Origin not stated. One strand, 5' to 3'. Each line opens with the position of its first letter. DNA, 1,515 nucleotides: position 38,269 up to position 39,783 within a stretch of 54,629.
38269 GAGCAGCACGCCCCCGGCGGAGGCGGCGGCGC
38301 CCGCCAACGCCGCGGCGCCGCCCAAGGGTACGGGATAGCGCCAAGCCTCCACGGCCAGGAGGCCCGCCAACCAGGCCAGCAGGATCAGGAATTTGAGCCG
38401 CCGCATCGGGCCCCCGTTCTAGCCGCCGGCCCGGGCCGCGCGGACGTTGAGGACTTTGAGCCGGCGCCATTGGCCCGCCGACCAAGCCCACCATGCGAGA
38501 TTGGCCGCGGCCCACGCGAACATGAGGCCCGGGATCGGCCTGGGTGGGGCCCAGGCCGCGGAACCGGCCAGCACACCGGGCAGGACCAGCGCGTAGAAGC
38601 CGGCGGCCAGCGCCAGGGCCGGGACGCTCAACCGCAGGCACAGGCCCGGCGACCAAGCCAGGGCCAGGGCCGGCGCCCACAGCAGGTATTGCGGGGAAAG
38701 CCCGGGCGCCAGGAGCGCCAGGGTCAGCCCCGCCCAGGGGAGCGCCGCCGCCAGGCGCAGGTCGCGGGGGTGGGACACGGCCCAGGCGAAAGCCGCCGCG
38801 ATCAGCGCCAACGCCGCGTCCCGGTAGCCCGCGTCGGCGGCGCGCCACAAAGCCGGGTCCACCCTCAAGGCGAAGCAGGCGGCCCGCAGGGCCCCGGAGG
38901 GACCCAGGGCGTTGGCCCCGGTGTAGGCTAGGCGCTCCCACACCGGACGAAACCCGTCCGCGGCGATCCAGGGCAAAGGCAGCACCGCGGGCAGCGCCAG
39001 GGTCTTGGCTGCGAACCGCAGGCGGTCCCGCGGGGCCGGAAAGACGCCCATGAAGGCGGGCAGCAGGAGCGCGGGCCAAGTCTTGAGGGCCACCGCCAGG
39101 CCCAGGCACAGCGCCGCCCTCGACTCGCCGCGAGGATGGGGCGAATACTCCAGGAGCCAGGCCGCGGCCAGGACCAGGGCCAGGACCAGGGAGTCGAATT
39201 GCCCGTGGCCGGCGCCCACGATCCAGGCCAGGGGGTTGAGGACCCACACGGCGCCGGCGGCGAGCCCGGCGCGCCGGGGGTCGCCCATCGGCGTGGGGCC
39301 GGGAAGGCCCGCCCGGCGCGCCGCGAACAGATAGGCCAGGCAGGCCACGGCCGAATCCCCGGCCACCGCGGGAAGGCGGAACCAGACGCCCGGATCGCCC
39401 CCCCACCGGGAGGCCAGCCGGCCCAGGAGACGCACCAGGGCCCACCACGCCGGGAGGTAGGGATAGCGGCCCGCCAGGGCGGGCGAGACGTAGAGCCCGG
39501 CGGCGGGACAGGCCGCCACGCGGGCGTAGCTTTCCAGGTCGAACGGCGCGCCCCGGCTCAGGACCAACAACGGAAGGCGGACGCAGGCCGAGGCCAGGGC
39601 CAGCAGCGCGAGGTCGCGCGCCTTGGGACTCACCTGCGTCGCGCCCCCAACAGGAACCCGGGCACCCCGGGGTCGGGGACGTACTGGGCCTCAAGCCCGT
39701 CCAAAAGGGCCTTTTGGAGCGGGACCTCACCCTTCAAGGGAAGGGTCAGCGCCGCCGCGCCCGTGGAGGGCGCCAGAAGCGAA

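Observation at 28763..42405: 13.6 kb glycosylation locus with three consecutive GT-C-like membrane proteins, a WecA-type initiator and TPR proteins, but no recognisable exporter or polymerase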

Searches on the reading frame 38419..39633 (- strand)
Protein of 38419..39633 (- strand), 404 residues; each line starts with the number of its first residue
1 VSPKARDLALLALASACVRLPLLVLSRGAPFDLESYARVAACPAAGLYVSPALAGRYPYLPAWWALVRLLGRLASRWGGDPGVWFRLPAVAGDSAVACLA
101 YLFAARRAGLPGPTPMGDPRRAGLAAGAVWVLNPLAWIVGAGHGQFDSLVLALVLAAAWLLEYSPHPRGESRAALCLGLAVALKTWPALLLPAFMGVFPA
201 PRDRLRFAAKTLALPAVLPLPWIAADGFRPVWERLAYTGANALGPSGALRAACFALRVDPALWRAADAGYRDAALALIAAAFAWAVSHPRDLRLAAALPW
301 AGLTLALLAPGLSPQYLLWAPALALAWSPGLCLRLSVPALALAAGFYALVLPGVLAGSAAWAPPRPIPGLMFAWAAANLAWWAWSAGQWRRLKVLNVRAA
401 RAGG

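Call 6: search_protein_families(library=pfam, proteins=[window:38419-39633:-], max_evalue=0.01)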
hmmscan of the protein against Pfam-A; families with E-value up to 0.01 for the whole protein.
window:38419-39633:- (404 aa): 1 family
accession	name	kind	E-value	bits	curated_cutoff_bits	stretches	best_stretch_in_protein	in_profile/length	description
PF09594.16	GT87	-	0.0018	18.5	25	1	94-309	27-235/237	Glycosyltransferase family 87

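Call 7: search_protein_families(library=ncbifam, proteins=[window:38419-39633:-], max_evalue=0.01)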
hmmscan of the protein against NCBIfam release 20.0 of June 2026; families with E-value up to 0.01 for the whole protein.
window:38419-39633:- (404 aa): 0 families

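Call 42: search_protein_representatives(protein=window:38419-39633:-)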
Query: 404 residues. Proteins with E-value up to 0.001 (for the whole library): 354; up to 1e-10: 74; up to 1e-30: 12. The best 150 are listed.
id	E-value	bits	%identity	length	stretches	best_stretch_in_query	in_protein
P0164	4.2e-98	345.6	51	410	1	1-400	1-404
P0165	3.8e-83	296.4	62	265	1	1-260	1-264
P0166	6.2e-63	229.8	53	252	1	154-403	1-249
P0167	1.0e-59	219.1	44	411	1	6-391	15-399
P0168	5.6e-50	187.1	38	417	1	10-392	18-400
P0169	1.4e-49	185.8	37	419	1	8-390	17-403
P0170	4.8e-42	160.9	63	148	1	260-401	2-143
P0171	2.1e-36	142.3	36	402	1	8-392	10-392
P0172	3.2e-35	138.4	48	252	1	10-244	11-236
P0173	8.5e-35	137.0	37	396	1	6-394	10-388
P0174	6.1e-34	134.2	37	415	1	5-391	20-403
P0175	9.0e-34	133.7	36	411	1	4-391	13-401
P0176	4.6e-27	111.6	47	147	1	262-402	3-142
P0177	3.6e-23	98.7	37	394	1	7-386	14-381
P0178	5.0e-23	98.3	41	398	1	8-391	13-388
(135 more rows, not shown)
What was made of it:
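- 38419..39633 (-): mem404: GT87/PIG-M-like GT-C glycosyltransferase with an invariant D32 (FDLESY motif). 354 representative relatives (call 42).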

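Call 46: search_protein_families(library=pfam, alignment_id=A4, max_evalue=0.01)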
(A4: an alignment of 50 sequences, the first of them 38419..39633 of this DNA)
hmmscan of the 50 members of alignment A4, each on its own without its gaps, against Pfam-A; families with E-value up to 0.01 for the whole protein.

A. member 1, window:38419-39633:- (404 aa): 1 family
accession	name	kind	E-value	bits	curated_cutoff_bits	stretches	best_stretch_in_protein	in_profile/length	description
PF09594.16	GT87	-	0.0018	18.5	25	1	94-309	27-235/237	Glycosyltransferase family 87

B. families by the number of members that match (of 50 scanned): 5 families
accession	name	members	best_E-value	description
PF09594.16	GT87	34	5.4e-12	Glycosyltransferase family 87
PF05007.19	Mannosyl_trans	9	9.9e-05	Mannosyltransferase (PIG-M)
PF13231.12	PMT_2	2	4.8e-08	Dolichyl-phosphate-mannose-protein mannosyltransferase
PF03155.21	Alg6_Alg8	2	0.00011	ALG6, ALG8 glycosyltransferase family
PF06728.19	PIG-U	1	8.7e-06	GPI transamidase subunit PIG-U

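Call 47: search_solved_structures(query=A4, max_evalue=1, show_alignments=2)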
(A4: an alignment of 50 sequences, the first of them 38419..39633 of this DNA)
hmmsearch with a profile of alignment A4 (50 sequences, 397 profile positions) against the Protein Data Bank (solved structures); distinct sequences matched with E-value up to 1: 1.
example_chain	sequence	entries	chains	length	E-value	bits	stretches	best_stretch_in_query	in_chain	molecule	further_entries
4yxx_A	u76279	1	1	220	0.38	13.2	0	74-102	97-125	dTor_6x35L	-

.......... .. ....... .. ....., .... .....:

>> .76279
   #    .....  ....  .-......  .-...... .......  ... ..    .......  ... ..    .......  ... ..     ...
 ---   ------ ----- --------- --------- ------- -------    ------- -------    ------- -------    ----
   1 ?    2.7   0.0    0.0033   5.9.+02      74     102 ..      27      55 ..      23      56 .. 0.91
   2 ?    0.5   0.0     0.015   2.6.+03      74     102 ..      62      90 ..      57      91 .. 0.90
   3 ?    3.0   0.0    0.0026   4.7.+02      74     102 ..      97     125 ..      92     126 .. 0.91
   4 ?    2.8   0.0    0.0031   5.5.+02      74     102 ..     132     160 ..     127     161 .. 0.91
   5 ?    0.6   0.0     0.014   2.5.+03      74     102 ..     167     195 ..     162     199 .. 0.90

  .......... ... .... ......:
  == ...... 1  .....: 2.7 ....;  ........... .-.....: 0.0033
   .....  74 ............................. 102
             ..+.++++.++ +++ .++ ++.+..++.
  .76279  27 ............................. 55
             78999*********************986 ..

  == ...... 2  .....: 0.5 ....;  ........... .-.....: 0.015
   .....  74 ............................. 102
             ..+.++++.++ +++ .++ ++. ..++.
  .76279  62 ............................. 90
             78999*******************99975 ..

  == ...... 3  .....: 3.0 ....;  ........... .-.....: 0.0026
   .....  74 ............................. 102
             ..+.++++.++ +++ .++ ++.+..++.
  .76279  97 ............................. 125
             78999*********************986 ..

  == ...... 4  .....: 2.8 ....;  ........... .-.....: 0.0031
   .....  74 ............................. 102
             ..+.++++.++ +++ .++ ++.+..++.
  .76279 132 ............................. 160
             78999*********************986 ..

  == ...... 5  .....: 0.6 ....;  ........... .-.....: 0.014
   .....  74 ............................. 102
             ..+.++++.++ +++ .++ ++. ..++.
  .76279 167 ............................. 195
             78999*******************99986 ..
